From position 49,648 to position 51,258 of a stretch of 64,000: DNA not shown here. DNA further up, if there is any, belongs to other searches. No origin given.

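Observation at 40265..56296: Aryl-polyene/flexirubin-like lipid locus with no ketosynthase or ACP but with two B12-radical SAM enzymes, an ammonia-lyase and a FakA/FakB-like fusion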

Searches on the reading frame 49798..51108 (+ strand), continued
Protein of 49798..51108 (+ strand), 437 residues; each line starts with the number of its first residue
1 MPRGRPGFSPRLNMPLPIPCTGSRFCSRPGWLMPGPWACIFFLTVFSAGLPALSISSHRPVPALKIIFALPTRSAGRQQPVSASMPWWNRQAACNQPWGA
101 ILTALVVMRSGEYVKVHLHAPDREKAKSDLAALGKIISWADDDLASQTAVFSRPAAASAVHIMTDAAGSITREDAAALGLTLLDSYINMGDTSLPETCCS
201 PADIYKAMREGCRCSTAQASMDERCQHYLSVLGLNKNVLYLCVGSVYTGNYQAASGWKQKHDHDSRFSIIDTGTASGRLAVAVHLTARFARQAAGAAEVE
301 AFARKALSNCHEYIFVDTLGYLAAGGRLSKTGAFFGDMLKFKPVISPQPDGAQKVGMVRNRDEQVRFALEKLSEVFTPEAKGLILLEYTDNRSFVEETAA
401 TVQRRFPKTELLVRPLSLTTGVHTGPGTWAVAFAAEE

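Call 48: list_cluster_members(proteins=[P0001, P0009, P0015, P0018, P0020])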
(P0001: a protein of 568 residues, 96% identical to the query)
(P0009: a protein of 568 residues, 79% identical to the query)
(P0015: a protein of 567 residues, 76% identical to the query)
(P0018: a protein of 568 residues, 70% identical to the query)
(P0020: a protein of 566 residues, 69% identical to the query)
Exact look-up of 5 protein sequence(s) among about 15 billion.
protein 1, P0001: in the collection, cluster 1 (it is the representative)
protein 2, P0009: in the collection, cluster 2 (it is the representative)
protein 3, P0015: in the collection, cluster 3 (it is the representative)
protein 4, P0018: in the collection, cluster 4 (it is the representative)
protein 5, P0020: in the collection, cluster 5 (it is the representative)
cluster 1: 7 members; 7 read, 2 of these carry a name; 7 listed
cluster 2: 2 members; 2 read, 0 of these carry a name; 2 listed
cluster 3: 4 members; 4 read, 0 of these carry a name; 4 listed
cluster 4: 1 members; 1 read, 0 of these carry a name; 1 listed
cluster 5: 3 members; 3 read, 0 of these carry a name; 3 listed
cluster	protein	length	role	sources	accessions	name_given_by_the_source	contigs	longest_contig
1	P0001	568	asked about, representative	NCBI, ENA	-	-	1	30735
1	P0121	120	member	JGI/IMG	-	fatty acid-binding protein DegV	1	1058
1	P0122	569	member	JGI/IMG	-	DegV family protein with EDD domain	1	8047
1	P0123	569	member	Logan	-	-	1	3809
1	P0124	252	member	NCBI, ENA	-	-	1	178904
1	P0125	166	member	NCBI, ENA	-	-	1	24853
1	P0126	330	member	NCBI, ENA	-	-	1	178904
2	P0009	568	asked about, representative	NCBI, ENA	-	-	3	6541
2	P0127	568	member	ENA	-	-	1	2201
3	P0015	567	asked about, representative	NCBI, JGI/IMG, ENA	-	-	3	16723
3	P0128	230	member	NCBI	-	-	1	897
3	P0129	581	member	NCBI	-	-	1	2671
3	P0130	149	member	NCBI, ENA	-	-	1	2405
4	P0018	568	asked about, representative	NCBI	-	-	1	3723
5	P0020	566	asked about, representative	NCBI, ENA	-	-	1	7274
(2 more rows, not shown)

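Call 59: search_solved_structures(query=L085:3069-4328:+, max_evalue=1)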
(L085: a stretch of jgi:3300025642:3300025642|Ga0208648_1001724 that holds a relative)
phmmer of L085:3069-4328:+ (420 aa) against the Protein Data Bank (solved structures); distinct sequences matched with E-value up to 1: 2.
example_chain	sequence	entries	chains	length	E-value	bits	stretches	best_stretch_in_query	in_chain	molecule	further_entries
6fd2_B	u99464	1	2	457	1.1e-05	27.6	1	147-338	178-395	Putative apramycin biosynthetic oxidoreductase 4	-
9ccb_A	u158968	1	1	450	0.00066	21.7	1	155-205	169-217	Radical SAM core domain-containing protein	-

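Call 60: search_solved_structures(query=L066:12664-14109:+, max_evalue=0.01)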
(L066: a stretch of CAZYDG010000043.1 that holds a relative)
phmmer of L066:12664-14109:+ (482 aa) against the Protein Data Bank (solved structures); distinct sequences matched with E-value up to 0.01: 15.
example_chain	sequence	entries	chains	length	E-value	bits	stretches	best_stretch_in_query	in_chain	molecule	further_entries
6fd2_B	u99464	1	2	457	7.6e-28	100.5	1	195-401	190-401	Putative apramycin biosynthetic oxidoreductase 4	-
7kdx_A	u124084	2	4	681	1.5e-13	53.3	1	71-387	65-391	Methyltransferase TokK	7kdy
9ccb_A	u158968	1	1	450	5e-10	41.7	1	202-400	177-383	Radical SAM core domain-containing protein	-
6wte_A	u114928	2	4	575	2.2e-09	39.6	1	103-393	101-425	B12-binding domain-containing protein | Tryptophan-C2-methyltransferase containing B12-binding domain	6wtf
9n1b_A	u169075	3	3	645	1.4e-08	36.9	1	98-244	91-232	Radical SAM protein | Radical SAM enzyme CysS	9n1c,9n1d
5ul2_A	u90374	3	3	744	1.2e-05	27.3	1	34-348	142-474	OxsB protein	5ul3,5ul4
9r8v_A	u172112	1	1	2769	0.0008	21.2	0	381-427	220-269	Pre-mRNA-processing-splicing factor 8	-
7o1p_A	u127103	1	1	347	0.001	20.9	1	205-388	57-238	[FeFe] hydrogenase maturase subunit HydE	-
3cix_A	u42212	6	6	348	0.001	20.9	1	205-388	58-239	FeFe-Hydrogenase maturase | [FeFe] hydrogenase maturase subunit HydE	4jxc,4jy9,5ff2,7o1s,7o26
7o1o_A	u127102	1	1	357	0.0011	20.8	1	204-388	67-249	[FeFe] hydrogenase maturase subunit HydE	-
5few_A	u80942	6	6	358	0.0011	20.8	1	205-388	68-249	[FeFe] hydrogenase maturase subunit HydE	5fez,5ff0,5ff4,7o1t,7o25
8qmk_A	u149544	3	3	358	0.0011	20.8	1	205-388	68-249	[FeFe] hydrogenase maturase subunit HydE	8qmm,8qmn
4jy8_A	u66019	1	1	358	0.0011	20.7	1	205-388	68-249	FEFE-HYDROGENASE MATURASE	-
3ciw_A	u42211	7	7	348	0.0012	20.6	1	205-388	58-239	FeFe-Hydrogenase maturase | [FeFe] hydrogenase maturase subunit HydE | Biotin synthetase, putative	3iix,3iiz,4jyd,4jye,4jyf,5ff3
5fep_A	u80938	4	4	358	0.0013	20.6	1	205-388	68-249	[FeFe] hydrogenase maturase subunit HydE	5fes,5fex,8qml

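Call 64: find_related_loci(query=A2, collection=metagenome_contigs, flank=10000)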
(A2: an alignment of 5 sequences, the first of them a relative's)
Query A2 (482 aa) in metagenome_contigs; peptide patterns used: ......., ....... (x = any residue, [..] = any of these).
600 stretches matched a pattern (row limit reached: there are more); 365 encode a relative of the query (tblastn E <= 1e-3); the best 80 are kept; 80 distinct loci.
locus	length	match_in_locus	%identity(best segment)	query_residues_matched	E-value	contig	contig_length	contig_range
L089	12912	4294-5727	76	1-478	0e+0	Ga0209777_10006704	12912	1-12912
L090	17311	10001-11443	76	1-481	0e+0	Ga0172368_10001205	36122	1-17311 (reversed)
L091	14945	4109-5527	76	1-473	0e+0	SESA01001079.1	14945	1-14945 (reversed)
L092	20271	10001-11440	75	1-480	0e+0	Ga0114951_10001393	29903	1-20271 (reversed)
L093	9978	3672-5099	75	1-476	0e+0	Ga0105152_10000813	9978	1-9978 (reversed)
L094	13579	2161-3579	74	1-473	0e+0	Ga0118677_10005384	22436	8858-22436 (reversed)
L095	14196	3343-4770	75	1-476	0e+0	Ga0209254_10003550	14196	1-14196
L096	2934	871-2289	73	1-473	0e+0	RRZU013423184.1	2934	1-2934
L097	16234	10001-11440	71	1-480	0e+0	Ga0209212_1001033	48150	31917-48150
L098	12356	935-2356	72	1-474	0e+0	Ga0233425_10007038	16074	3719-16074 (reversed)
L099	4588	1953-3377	71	1-475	0e+0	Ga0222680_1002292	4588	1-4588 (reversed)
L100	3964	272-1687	71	1-472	0e+0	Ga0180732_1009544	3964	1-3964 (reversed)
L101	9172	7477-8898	70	1-474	0e+0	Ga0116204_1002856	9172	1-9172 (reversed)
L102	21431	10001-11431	71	1-477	0e+0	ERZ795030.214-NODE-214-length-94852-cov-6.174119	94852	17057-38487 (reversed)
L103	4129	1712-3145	70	1-478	0e+0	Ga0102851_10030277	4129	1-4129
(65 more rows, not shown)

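Call 68: search_protein_families(library=pfam, proteins=[L092:13180-14058:-, L092:14228-14998:-, L092:15011-16333:-, L092:16377-16631:-, L092:16739-17344:-, L092:17220-18482:-, L092:18735-19142:-, L092:19142-19426:-, L092:19797-20249:-, L092:11528-13072:-], max_evalue=0.001)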
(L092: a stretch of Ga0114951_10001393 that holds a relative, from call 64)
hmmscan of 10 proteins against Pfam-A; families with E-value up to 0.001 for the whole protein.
L092:13180-14058:- (292 aa): 2 families
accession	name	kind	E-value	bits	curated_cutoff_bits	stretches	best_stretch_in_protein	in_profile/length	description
PF14765.12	PS-DH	-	1e-09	38.6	23.7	1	154-275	33-162/166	Polyketide synthase dehydratase N-terminal domain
PF21089.3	PKS_DH_N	-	1.7e-05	25.1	27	1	15-73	22-79/103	Polyketide synthase dehydratase domain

L092:14228-14998:- (256 aa): 1 family
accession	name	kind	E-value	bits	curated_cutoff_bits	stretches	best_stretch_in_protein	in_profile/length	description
PF01553.26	Acyltransferase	-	1.1e-18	67.8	23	1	81-191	14-126/132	Acyltransferase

L092:15011-16333:- (440 aa): 2 families
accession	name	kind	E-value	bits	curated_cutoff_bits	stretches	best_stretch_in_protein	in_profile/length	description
PF00109.32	ketoacyl-synt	-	8.7e-32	111.1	20.8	1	32-277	2-250/252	Beta-ketoacyl synthase, N-terminal domain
PF02801.28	Ketoacyl-synt_C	-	8.8e-23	81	20.8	1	288-397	2-119/119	Beta-ketoacyl synthase, C-terminal domain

L092:16377-16631:- (84 aa): 1 family
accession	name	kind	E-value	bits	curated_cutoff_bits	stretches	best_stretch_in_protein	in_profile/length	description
PF00550.31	PP-binding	-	4.1e-08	33.8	20.8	1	8-75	2-67/67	Phosphopantetheine attachment site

L092:16739-17344:- (201 aa): 2 families
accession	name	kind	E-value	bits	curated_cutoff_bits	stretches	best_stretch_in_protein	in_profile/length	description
PF13279.12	4HBT_2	-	2e-12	48.1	25.5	1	79-184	4-109/122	Thioesterase-like superfamily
PF03061.28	4HBT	-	8.3e-08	32.9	20.6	1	86-166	3-76/79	Thioesterase superfamily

L092:17220-18482:- (420 aa): 3 families
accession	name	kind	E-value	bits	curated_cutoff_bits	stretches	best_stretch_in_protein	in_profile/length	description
PF00109.32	ketoacyl-synt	-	2e-39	136.1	20.8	1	6-254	2-249/252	Beta-ketoacyl synthase, N-terminal domain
PF02801.28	Ketoacyl-synt_C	-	3.5e-30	104.9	20.8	1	266-377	2-118/119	Beta-ketoacyl synthase, C-terminal domain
PF00108.29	Thiolase_N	-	2.4e-05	24.3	26.4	1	167-196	84-113/260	Thiolase, N-terminal domain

L092:18735-19142:- (135 aa): 1 family
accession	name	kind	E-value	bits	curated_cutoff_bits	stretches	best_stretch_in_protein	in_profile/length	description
PF13470.12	PIN_3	-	9.2e-25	88.1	27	1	2-109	2-115/115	PIN domain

L092:19142-19426:- (94 aa): 1 family
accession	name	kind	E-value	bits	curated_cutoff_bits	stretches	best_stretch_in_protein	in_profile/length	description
PF02604.26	PhdYeFM_antitox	-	5e-08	33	29.8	1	3-44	4-46/74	Antitoxin Phd_YefM, type II toxin-antitoxin system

L092:19797-20249:- (150 aa): 1 family
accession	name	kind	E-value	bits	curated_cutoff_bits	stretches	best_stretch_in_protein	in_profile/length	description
PF02801.28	Ketoacyl-synt_C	-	2.3e-26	92.6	20.8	1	2-107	6-118/119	Beta-ketoacyl synthase, C-terminal domain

L092:11528-13072:- (514 aa): 8 families
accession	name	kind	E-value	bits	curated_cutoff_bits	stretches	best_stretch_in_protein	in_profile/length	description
PF13450.12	NAD_binding_8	-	3.7e-13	50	21.9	1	32-98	1-67/68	NAD(P)-binding Rossmann-like domain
PF01593.30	Amino_oxidase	-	4.7e-11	43.1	19.8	1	37-336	1-295/443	Flavin containing amine oxidoreductase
PF00890.30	FAD_binding_2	-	1.8e-08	34.5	20.4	1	29-79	1-49/414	FAD binding domain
PF01266.30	DAO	-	3.6e-06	27.2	27.9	0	29-63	1-35/353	FAD dependent oxidoreductase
PF01946.23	Thi4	-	2.6e-05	24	26.2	1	25-64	15-55/235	Thi4 family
PF12831.13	FAD_oxidored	-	2.7e-05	24.1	27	1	29-70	1-42/416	FAD dependent oxidoreductase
PF01494.25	FAD_binding_3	-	0.00013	21.8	22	1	27-59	1-33/349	FAD binding domain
PF03486.20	HI0933_like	-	0.00039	20.4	50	0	29-63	2-36/244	HI0933-like protein Rossmann domain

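Call 72: search_protein_families(library=pfam, proteins=[L089:8485-10344:-, L089:11027-11881:-, L089:11981-12463:-, L089:5926-6420:+, L089:5889-6191:-, L089:8422-9135:+], max_evalue=0.001)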
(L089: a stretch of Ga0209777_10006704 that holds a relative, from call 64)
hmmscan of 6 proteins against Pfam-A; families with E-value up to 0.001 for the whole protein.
L089:8485-10344:- (619 aa): 7 families
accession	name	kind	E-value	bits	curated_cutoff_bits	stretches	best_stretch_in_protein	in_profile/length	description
PF08459.17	UvrC_RNaseH_dom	-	6.5e-54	182.5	22.3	1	385-544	1-159/159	UvrC RNAse H endonuclease domain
PF22920.2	UvrC_RNaseH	-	4.8e-32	110.7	24.3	1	256-369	1-115/116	UvrC Ribonuclease H-like domain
PF01541.30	GIY-YIG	-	2.8e-10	40.8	22.6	1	22-98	2-78/78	GIY-YIG catalytic domain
PF14520.12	HHH_5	-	1.1e-08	35.8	27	1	559-612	3-57/57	Helix-hairpin-helix domain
PF12826.13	HHH_2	-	4.1e-08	33.7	27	1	563-616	8-61/64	Helix-hairpin-helix motif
PF02151.25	UVR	-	6e-08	32.6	21.5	1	209-241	2-34/36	UvrB/uvrC motif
PF00633.29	HHH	-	7.6e-06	26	24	0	582-609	3-30/30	Helix-hairpin-helix motif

L089:11027-11881:- (284 aa): 0 families

L089:11981-12463:- (160 aa): 7 families
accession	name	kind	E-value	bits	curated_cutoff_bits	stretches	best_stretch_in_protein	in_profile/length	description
PF07719.23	TPR_2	-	5.7e-07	29.6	27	1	32-63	3-34/34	Tetratricopeptide repeat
PF13428.12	TPR_14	-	9.6e-07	29.3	23.5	1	32-72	3-43/44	Tetratricopeptide repeat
PF14559.12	TPR_19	-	1.2e-05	26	25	1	11-70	6-65/68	Tetratricopeptide repeat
PF13181.12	TPR_8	-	5e-05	23.6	25.7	0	40-63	11-34/34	Tetratricopeptide repeat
PF13424.12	TPR_12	-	0.00034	21.2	30.1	1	7-61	21-76/77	Tetratricopeptide repeat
PF13174.12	TPR_6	-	0.00037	21.4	26.3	1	32-62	2-32/33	Tetratricopeptide repeat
PF00515.34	TPR_1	-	0.00073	19.7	27.8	0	32-63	3-34/34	Tetratricopeptide repeat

L089:5926-6420:+ (165 aa): 1 family
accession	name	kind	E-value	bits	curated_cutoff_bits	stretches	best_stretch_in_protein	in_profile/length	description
PF01850.27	PIN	-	1e-14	55.6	23.6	1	37-160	2-119/120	PIN domain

L089:5889-6191:- (100 aa): 0 families

L089:8422-9135:+ (238 aa): 0 families

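Call 83: find_homologous_proteins(query=L092:15011-16333:-, max_evalue=1e-30)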
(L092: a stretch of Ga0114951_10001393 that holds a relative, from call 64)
Query L092:15011-16333:- (440 aa): 4783 proteins with E <= 1e-30 among 8000 candidates; the best 120 are listed.
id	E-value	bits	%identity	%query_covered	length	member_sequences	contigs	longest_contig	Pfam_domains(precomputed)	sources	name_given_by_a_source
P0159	1.4e-254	863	92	93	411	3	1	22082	PF00109.33,PF02801.29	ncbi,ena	-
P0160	5.7e-248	841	91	93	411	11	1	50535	PF00109.33,PF02801.29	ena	-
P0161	2.9e-246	835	89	93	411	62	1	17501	PF00109.33,PF02801.29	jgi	jgi:3-oxoacyl-[acyl-carrier-protein] synthase II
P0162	2.2e-238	809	86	93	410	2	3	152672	PF00109.33,PF02801.29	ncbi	-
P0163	4.1e-224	762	81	93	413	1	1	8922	PF00109.33,PF02801.29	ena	-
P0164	2.0e-220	750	80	93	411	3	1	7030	PF00109.33,PF02801.29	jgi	jgi:3-oxoacyl-[acyl-carrier-protein] synthase II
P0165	2.6e-220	750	79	93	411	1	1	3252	PF00109.33,PF02801.29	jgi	jgi:3-oxoacyl-[acyl-carrier-protein] synthase II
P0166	9.7e-220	748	79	93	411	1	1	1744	PF00109.33,PF02801.29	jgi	jgi:3-oxoacyl-[acyl-carrier-protein] synthase II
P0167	1.3e-219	747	79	93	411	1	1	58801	PF00109.33,PF02801.29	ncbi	ncbi:MAG: beta-ketoacyl synthase N-terminal-like domain-containing protein [Syntrophaceae bacterium]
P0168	2.3e-219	747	79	93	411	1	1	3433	PF00109.33,PF02801.29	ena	-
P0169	3.1e-219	746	79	93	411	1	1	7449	PF00109.33,PF02801.29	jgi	jgi:3-oxoacyl-[acyl-carrier-protein] synthase II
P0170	1.9e-218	744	79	93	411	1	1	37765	PF00109.33,PF02801.29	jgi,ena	-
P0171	2.7e-218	743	78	93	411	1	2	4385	PF00109.33,PF02801.29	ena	-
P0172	3.5e-218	743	78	93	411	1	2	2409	PF00109.33,PF02801.29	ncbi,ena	-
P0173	4.0e-218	743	79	93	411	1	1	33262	PF00109.33,PF02801.29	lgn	-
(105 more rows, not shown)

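Call 84: list_cluster_members(proteins=[P0159, P0160, P0161, P0162, P0163])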
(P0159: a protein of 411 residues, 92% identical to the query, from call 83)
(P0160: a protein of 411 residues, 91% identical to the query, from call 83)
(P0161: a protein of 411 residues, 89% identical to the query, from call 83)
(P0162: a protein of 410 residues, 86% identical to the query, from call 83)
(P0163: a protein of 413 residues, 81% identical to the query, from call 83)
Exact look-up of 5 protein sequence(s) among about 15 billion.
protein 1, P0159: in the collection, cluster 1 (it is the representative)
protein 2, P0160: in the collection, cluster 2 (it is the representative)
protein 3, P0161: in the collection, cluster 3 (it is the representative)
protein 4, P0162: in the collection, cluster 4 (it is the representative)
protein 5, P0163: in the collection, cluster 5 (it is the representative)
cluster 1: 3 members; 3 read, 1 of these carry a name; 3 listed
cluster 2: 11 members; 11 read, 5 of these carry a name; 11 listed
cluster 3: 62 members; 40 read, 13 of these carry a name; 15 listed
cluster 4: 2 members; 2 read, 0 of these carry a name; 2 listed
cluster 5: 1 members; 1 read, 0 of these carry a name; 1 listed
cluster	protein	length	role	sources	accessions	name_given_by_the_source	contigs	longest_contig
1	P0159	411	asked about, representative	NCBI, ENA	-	-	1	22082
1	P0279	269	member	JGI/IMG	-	3-oxoacyl-[acyl-carrier-protein] synthase II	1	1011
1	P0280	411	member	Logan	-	-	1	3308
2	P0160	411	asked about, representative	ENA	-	-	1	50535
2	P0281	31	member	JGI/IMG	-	3-oxoacyl-(acyl-carrier-protein) synthase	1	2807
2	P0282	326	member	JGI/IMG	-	3-oxoacyl-[acyl-carrier-protein] synthase II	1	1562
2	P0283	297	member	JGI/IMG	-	3-oxoacyl-[acyl-carrier-protein] synthase II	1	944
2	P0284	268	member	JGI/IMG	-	3-oxoacyl-[acyl-carrier-protein] synthase II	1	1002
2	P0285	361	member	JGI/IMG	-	3-oxoacyl-[acyl-carrier-protein] synthase II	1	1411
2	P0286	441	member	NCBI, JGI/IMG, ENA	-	-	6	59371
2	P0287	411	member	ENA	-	-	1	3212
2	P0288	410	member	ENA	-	-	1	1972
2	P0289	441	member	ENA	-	-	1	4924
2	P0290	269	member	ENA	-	-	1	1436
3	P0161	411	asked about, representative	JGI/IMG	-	3-oxoacyl-[acyl-carrier-protein] synthase II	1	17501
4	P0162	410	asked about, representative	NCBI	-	-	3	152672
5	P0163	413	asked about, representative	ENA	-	-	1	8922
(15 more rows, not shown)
